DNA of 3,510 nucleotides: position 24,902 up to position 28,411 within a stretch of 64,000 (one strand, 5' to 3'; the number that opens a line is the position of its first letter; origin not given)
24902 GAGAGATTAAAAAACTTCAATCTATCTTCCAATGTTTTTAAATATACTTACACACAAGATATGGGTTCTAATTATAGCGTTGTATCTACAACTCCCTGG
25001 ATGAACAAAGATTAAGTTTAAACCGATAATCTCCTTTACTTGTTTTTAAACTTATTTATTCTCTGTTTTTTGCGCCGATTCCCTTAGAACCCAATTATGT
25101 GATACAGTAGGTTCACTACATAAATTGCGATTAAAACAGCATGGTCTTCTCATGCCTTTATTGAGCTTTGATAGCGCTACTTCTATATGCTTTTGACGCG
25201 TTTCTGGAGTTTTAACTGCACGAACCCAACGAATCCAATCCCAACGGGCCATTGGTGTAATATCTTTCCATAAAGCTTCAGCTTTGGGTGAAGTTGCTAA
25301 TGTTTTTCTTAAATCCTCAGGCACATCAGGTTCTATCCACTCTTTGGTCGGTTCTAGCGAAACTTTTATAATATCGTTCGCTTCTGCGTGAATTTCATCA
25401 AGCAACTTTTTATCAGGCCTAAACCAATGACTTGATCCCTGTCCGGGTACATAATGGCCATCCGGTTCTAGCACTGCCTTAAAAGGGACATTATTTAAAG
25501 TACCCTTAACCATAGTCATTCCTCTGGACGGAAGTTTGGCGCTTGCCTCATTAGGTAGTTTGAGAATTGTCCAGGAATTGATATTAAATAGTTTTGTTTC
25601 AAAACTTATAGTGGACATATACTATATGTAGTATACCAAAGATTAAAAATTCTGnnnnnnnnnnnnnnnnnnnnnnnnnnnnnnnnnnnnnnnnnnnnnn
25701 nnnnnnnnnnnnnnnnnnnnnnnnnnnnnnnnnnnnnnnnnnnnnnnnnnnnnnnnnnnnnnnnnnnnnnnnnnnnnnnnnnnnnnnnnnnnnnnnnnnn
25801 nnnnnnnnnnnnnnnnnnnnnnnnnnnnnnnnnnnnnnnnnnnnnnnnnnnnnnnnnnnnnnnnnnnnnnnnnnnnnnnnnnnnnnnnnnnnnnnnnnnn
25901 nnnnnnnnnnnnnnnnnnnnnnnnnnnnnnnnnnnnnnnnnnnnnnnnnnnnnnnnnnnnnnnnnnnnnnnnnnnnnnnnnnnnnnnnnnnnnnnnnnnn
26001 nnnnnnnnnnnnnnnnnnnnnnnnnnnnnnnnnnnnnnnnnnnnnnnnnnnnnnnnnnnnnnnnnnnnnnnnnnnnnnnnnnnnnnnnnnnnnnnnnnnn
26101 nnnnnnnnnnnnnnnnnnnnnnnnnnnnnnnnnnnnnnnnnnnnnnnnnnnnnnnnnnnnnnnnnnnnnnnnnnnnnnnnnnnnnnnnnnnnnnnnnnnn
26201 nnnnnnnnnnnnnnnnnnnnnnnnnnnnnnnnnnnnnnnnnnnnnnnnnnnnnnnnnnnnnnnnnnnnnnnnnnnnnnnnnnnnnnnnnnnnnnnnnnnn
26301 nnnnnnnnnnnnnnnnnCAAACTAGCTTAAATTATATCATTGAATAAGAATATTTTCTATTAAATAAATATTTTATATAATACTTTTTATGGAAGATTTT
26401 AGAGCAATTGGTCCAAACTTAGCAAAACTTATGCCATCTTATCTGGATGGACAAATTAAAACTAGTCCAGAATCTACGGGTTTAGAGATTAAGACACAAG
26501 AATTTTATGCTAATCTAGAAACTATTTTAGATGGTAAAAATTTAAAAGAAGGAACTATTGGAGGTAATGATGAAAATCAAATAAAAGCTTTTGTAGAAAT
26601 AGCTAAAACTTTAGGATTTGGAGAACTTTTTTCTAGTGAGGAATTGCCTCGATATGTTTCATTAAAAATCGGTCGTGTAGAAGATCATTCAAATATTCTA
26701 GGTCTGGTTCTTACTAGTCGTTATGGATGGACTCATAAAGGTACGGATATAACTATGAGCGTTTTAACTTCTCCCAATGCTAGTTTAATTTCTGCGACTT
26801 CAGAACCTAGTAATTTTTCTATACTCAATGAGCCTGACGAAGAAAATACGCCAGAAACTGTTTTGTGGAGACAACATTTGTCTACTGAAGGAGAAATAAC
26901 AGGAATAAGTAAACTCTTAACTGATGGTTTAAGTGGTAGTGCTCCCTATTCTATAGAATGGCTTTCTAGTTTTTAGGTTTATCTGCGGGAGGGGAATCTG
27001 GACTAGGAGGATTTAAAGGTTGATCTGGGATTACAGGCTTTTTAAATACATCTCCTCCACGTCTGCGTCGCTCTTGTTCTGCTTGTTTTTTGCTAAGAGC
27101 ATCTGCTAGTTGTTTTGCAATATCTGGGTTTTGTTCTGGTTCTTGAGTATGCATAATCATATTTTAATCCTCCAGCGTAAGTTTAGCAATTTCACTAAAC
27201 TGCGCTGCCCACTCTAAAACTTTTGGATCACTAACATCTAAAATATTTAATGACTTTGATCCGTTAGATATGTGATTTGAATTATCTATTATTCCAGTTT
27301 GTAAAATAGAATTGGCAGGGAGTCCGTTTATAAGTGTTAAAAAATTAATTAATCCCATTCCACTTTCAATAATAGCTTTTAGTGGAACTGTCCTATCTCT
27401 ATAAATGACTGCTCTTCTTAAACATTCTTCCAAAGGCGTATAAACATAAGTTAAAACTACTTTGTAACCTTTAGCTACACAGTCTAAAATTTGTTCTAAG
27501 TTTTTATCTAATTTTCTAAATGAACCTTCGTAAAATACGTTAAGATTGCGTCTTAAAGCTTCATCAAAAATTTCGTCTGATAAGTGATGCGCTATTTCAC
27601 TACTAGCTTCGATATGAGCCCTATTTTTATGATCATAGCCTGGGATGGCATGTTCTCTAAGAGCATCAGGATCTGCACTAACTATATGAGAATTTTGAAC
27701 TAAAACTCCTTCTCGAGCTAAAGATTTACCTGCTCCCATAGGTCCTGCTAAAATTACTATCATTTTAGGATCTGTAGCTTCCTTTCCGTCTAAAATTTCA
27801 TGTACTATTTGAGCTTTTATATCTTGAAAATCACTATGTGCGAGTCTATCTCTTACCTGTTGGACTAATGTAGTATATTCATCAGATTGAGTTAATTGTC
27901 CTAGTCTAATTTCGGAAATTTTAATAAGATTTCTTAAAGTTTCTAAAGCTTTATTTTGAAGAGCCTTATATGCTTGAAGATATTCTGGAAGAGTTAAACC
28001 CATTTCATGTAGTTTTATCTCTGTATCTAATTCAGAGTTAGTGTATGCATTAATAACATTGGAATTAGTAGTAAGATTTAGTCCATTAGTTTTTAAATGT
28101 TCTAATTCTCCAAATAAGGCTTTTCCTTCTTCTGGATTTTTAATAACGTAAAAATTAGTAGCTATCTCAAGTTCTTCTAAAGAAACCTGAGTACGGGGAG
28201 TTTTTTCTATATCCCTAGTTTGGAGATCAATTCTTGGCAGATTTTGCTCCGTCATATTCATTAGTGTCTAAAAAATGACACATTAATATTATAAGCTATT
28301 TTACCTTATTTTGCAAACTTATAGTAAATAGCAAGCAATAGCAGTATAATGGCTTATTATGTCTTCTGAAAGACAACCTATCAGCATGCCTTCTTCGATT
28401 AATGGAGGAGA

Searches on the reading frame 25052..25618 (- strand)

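Call 67: search_protein_families(library=pfam, proteins=[window:25052-25618:-], max_evalue=0.001)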
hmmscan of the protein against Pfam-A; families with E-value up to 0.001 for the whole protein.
window:25052-25618:- (188 aa): 2 families
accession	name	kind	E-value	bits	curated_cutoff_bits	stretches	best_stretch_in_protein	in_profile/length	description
PF13376.11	OmdA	-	4.5e-17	62.2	25.6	1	97-155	2-60/60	Bacteriocin-protection, YdeI or OmpD-Associated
PF08922.17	DUF1905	-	3e-08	34.1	24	1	14-88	12-81/81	Domain of unknown function (DUF1905)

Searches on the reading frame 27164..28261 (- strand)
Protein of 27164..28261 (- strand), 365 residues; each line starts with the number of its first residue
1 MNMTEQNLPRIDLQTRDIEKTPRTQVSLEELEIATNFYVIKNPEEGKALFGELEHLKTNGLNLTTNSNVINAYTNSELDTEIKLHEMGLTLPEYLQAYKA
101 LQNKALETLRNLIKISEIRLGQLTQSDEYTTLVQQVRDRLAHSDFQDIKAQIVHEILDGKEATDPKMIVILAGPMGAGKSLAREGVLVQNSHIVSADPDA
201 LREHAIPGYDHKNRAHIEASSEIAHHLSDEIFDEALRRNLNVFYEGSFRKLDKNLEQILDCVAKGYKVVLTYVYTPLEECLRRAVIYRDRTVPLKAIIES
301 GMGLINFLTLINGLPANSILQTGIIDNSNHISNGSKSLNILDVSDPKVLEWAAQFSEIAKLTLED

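Call 67: search_protein_families(library=pfam, proteins=[window:27164-28261:-], max_evalue=0.001)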
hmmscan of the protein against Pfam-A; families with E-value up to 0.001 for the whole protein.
window:27164-28261:- (365 aa): 2 families
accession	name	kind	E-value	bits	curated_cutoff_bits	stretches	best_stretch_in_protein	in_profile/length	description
PF06414.18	Zeta_toxin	-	3.1e-14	53.3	22.3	1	163-282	13-138/199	Zeta toxin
PF13671.12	AAA_33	-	9.3e-06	26.4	27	1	169-284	2-115/143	AAA domain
